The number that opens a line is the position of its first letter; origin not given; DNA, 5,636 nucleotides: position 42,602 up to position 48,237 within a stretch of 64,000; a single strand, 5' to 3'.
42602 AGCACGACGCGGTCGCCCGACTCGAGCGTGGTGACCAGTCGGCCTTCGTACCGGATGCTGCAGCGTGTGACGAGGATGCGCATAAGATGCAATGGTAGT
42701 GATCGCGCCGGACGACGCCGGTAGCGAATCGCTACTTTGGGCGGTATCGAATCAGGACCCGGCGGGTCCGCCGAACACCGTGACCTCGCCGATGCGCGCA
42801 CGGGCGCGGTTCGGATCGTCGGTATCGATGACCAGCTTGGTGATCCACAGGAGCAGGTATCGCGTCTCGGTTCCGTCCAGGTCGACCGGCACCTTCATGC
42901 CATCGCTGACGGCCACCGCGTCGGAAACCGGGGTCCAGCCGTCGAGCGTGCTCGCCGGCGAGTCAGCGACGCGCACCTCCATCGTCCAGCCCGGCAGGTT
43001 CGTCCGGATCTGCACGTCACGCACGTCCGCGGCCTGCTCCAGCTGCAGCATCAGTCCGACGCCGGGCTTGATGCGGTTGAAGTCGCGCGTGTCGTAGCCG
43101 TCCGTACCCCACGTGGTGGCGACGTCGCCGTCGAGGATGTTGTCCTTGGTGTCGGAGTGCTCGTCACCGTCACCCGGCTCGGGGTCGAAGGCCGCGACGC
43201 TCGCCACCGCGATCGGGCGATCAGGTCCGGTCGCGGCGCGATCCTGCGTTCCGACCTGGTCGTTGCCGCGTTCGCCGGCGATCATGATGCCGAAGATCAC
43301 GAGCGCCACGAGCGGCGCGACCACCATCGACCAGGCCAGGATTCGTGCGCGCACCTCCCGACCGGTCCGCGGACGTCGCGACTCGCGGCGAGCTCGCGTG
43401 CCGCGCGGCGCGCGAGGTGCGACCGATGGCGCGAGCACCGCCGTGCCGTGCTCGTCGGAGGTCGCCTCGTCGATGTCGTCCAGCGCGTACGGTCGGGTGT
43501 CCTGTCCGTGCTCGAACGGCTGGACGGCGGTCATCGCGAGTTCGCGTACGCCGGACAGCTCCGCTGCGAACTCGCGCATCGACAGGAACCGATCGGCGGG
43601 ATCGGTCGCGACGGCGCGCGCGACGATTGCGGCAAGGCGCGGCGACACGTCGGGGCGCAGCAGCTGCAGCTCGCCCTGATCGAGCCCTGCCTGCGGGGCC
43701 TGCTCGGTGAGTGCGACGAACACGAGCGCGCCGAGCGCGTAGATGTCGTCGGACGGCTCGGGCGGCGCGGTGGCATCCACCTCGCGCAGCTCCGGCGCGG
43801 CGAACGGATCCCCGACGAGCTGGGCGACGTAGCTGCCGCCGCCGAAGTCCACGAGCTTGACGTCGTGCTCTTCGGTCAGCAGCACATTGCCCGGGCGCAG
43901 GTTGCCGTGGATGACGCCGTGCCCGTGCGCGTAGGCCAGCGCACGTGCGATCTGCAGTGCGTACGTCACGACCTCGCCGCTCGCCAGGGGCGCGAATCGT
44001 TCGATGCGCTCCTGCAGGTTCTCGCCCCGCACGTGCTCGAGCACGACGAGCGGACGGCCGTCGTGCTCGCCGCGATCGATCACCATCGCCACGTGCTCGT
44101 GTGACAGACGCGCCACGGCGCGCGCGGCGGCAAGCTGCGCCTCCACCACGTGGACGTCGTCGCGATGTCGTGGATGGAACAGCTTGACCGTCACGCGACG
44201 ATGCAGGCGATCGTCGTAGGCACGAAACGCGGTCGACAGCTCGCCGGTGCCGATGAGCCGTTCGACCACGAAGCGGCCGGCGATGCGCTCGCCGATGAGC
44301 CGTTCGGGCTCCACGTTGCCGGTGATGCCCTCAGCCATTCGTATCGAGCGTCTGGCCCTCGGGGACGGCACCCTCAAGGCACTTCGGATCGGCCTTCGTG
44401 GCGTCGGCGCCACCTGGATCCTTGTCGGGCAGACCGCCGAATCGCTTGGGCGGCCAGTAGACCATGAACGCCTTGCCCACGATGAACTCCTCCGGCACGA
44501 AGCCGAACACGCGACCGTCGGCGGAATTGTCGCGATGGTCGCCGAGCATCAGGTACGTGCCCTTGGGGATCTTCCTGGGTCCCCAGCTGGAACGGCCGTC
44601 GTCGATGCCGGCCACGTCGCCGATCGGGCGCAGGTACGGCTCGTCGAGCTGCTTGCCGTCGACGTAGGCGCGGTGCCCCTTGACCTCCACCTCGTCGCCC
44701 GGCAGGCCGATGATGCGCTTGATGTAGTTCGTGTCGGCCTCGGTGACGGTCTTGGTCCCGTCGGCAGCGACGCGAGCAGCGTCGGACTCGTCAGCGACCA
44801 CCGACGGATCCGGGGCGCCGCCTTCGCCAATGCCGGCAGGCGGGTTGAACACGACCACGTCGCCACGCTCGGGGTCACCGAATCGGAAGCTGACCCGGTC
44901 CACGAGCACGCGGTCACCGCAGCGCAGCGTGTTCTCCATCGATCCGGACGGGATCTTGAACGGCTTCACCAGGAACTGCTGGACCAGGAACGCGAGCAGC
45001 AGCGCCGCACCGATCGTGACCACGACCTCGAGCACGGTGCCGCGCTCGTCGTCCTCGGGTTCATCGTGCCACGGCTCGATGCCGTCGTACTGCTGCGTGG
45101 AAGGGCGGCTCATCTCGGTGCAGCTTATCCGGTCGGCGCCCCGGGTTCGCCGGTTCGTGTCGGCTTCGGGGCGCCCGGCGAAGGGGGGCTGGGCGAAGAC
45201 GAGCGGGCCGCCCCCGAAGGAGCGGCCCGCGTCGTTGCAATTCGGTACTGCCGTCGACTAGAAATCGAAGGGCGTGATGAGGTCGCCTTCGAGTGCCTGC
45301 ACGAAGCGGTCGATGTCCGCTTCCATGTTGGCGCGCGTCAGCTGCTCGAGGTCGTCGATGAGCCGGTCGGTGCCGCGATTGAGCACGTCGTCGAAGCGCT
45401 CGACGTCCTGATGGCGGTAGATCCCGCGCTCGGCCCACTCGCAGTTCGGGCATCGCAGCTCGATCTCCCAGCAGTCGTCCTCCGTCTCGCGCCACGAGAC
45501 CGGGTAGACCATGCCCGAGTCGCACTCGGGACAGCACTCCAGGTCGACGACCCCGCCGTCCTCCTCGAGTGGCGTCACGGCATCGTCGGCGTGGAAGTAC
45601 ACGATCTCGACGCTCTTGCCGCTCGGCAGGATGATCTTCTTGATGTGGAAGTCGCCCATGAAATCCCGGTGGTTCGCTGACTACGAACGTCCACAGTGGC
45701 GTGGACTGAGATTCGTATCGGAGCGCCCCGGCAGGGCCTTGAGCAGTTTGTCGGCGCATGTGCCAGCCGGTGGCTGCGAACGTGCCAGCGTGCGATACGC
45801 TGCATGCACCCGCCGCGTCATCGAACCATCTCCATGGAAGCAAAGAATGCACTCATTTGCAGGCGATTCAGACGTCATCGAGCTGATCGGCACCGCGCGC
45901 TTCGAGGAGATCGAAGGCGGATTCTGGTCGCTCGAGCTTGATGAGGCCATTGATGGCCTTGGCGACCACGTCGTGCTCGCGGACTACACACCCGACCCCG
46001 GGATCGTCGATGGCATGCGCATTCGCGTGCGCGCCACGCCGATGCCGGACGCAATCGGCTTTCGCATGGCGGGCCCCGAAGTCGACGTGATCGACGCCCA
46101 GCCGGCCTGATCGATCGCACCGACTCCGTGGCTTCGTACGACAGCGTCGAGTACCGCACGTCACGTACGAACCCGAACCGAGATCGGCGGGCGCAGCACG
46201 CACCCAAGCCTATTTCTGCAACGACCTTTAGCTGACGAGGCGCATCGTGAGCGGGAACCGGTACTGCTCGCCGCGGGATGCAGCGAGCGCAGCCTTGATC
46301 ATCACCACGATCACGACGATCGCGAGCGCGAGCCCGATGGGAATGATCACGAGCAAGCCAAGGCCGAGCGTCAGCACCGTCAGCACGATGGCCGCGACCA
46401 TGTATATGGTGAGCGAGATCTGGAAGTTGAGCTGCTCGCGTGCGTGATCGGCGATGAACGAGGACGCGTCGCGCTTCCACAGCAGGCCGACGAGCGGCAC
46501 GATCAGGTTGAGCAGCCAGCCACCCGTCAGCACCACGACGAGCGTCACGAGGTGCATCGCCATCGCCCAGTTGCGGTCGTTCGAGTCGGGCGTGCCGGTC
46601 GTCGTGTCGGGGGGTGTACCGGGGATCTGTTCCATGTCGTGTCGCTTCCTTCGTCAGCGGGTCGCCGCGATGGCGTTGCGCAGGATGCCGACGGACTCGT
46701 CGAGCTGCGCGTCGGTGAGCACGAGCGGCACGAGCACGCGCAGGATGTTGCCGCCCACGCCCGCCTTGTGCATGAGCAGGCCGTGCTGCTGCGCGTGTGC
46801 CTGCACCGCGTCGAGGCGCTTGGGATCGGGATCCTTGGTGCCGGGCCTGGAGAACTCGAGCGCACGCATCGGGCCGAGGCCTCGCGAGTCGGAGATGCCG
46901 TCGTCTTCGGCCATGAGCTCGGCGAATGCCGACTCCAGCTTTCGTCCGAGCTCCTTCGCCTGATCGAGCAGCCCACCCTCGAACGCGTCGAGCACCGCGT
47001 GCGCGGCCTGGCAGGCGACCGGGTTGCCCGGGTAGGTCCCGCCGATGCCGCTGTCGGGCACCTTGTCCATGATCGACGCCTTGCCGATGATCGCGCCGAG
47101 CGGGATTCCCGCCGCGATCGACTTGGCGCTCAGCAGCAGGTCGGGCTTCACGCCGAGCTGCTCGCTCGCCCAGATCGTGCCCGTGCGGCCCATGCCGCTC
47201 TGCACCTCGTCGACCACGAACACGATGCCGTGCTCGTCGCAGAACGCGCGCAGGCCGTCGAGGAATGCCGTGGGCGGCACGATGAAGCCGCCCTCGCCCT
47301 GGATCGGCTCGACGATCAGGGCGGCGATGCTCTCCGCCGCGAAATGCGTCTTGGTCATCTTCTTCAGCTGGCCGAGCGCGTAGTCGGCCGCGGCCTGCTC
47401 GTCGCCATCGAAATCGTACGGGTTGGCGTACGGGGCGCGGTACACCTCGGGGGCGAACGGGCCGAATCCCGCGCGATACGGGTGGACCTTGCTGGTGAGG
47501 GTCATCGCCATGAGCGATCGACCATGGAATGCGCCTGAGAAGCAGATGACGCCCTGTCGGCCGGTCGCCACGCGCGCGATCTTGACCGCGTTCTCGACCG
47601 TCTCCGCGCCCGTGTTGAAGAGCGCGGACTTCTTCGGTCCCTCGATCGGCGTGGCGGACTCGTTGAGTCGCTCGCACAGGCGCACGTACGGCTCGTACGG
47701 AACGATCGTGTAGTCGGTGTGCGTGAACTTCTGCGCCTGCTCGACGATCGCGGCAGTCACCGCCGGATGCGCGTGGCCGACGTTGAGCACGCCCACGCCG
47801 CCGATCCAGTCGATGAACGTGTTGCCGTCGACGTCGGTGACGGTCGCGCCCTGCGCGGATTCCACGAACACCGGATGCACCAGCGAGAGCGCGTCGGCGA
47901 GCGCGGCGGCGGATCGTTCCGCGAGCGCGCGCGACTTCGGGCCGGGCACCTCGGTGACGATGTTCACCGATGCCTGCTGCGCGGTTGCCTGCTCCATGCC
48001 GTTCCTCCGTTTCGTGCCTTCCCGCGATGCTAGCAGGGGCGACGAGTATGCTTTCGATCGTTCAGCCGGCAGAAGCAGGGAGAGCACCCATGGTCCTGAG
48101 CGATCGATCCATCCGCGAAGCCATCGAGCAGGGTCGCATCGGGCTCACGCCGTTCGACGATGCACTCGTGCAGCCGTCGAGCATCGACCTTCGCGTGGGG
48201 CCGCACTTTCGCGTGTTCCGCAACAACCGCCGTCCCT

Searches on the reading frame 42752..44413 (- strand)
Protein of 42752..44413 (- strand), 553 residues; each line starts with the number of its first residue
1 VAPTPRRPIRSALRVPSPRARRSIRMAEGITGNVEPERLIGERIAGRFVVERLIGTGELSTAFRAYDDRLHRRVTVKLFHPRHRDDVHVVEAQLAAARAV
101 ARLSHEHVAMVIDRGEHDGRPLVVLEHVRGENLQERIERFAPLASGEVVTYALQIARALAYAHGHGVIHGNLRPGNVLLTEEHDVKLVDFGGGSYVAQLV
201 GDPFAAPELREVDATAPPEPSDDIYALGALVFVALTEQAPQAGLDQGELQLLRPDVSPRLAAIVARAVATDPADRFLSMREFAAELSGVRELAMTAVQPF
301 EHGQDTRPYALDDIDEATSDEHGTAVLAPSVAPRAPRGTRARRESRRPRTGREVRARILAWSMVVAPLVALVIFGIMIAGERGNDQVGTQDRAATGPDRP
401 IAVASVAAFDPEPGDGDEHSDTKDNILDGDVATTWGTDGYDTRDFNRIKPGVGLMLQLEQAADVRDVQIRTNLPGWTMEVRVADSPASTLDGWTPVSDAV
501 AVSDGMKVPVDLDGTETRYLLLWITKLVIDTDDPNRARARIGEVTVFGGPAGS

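Call 69: search_protein_families(library=pfam, proteins=[window:42752-44413:-], max_evalue=0.00001)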
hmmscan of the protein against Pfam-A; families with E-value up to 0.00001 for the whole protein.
window:42752-44413:- (553 aa): 2 families
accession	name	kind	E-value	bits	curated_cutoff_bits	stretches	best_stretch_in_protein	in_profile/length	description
PF00069.31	Pkinase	-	1.9e-25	90.2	31.7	1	49-245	2-201/263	Protein kinase domain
PF07714.23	PK_Tyr_Ser-Thr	-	6.5e-16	58.9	23.1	1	51-191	4-147/258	Protein tyrosine and serine/threonine kinase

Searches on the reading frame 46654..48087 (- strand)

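Call 69: search_protein_families(library=pfam, proteins=[window:46654-48087:-], max_evalue=0.00001)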
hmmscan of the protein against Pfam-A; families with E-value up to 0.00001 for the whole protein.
window:46654-48087:- (477 aa): 1 family
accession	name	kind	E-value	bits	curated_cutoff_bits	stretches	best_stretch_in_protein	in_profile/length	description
PF00202.27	Aminotran_3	-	2.3e-113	379.4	30.5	1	72-473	10-403/403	Aminotransferase class-III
